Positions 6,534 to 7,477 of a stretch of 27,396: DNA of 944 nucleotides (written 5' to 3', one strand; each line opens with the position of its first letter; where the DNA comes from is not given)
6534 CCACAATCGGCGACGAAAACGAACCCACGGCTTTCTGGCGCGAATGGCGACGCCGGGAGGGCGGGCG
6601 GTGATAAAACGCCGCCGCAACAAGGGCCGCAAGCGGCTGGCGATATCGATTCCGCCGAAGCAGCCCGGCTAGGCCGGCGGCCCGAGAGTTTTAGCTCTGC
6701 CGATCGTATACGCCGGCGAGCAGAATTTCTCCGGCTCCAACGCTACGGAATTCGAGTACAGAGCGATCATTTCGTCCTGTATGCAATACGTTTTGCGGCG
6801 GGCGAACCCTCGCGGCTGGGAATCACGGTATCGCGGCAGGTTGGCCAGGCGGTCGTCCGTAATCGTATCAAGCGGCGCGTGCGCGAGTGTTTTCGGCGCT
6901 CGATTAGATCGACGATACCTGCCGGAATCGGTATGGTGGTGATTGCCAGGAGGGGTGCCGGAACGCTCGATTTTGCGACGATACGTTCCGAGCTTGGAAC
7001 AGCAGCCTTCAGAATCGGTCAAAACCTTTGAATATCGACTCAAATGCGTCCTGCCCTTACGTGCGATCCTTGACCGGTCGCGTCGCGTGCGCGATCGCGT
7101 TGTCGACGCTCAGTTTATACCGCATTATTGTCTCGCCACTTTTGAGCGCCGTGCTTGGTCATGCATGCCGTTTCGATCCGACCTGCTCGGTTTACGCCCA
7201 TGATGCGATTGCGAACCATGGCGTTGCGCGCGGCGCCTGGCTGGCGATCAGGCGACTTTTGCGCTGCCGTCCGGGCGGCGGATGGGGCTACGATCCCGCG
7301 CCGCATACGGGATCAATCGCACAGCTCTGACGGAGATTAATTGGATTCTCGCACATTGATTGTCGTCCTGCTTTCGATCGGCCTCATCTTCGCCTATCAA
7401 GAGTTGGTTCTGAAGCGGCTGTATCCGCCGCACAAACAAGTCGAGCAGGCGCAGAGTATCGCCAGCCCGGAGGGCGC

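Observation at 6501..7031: rpmH (L34) is completely embedded, out of frame, within the 5' part of rnpA, a Thermus-like nested gene pair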

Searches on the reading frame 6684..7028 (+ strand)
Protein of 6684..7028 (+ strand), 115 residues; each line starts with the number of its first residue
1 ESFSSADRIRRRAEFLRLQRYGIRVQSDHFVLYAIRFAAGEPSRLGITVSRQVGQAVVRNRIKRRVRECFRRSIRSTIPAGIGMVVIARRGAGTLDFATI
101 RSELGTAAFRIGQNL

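Call 18: find_related_loci(query=A2, collection=metagenome_contigs, flank=1200)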
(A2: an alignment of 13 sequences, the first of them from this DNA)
Query A2 (115 aa) in metagenome_contigs; peptide patterns used: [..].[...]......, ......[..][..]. (x = any residue, [..] = any of these).
600 stretches matched a pattern (row limit reached: there are more); 482 encode a relative of the query (tblastn E <= 1e-3); the best 80 are kept; 80 distinct loci.
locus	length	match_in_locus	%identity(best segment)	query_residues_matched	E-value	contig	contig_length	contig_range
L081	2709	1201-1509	59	2-104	2e-38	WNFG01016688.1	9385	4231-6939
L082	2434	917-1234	57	2-107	1e-34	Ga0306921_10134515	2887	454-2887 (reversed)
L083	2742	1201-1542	54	2-115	2e-33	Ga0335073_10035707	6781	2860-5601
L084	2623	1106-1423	55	1-107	4e-33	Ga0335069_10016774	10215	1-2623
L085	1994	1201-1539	49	3-115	6e-31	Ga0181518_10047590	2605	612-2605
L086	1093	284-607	62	2-108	2e-30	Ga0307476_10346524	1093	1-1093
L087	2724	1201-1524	47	3-111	2e-25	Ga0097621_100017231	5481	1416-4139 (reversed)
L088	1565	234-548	50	1-107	3e-24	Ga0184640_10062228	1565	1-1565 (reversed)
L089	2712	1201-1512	49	1-106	8e-23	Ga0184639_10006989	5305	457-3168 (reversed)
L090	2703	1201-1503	52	3-104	8e-23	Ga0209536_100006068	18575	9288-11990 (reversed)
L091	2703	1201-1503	45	2-104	1e-22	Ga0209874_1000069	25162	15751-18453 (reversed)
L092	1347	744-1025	53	3-97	2e-22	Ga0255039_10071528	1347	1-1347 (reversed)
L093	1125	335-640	49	2-105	2e-22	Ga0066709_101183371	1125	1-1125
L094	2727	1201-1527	45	1-111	7e-22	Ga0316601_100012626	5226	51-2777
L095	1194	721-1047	44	1-111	8e-22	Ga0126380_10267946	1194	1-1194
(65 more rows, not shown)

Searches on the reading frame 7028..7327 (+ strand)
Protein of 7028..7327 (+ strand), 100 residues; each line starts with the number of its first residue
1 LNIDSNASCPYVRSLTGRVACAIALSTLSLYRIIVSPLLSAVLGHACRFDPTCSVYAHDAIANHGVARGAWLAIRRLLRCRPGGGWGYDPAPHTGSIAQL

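Call 3: search_protein_families(library=pfam, proteins=[window:7028-7327:+], max_evalue=0.01)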
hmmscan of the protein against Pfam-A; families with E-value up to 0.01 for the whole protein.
window:7028-7327:+ (100 aa): 1 family
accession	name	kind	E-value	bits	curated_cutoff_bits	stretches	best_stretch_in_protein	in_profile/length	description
PF01809.23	YidD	-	9.3e-23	80.2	27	1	23-90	3-66/67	Putative membrane protein insertion efficiency factor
